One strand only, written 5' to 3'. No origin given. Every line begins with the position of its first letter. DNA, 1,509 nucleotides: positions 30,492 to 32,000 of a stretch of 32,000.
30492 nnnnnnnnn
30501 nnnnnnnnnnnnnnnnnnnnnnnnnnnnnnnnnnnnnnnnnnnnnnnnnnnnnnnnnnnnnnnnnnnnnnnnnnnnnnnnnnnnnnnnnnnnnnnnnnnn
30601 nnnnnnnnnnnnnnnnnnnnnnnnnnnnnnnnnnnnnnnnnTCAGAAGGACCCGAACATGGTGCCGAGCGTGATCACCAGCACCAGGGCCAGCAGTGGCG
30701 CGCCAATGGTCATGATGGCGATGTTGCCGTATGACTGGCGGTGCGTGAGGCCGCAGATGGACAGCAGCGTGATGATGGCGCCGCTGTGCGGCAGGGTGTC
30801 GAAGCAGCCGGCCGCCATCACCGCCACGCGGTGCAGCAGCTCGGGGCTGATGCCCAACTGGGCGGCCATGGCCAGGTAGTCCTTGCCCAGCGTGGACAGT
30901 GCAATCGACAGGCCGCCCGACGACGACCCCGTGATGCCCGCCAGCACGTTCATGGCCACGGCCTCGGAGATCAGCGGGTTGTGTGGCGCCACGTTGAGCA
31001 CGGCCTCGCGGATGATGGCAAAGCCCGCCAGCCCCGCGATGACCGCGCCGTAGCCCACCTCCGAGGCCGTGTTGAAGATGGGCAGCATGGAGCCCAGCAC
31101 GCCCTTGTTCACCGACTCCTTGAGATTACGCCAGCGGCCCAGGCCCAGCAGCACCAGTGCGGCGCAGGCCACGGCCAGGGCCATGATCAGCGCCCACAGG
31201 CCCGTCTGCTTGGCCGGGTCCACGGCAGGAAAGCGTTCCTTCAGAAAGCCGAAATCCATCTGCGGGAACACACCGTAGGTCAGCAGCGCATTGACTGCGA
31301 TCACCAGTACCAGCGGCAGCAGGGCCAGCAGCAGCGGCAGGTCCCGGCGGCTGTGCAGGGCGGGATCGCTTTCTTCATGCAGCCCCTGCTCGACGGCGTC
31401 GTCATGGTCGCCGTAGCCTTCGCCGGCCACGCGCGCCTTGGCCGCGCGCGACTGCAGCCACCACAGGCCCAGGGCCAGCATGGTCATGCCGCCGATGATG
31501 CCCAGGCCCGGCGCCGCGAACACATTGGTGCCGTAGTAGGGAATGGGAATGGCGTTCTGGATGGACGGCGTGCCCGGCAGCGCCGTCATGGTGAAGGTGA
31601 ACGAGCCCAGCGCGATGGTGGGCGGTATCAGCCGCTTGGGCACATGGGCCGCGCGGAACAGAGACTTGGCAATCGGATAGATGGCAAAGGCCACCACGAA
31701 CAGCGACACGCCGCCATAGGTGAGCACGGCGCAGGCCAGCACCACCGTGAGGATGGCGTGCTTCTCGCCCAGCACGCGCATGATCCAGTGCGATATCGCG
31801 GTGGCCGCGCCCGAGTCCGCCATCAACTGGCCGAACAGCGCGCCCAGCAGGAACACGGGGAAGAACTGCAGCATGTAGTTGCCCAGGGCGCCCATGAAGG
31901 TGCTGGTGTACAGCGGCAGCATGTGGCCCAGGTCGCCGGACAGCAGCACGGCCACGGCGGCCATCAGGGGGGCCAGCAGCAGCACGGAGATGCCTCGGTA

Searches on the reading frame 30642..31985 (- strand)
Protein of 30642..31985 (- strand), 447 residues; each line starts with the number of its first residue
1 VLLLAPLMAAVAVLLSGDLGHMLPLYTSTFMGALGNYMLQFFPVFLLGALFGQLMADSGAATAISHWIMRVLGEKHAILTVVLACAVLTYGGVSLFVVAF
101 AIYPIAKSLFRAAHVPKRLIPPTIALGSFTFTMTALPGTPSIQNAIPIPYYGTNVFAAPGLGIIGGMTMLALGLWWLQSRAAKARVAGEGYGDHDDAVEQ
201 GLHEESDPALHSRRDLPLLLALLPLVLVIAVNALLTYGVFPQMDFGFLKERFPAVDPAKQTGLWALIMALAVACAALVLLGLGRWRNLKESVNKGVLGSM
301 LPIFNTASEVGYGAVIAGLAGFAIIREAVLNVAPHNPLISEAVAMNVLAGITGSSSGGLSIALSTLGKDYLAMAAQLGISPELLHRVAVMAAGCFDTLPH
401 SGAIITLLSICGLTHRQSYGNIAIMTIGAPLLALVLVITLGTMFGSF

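Call 8: search_protein_families(library=pfam, proteins=[window:30642-31985:-])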
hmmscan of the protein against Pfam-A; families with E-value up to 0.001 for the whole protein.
window:30642-31985:- (447 aa): 1 family
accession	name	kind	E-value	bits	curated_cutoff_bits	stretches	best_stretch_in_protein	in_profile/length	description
PF02447.22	GntP_permease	-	2.9e-08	33.3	22.5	1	27-231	47-241/440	GntP family permease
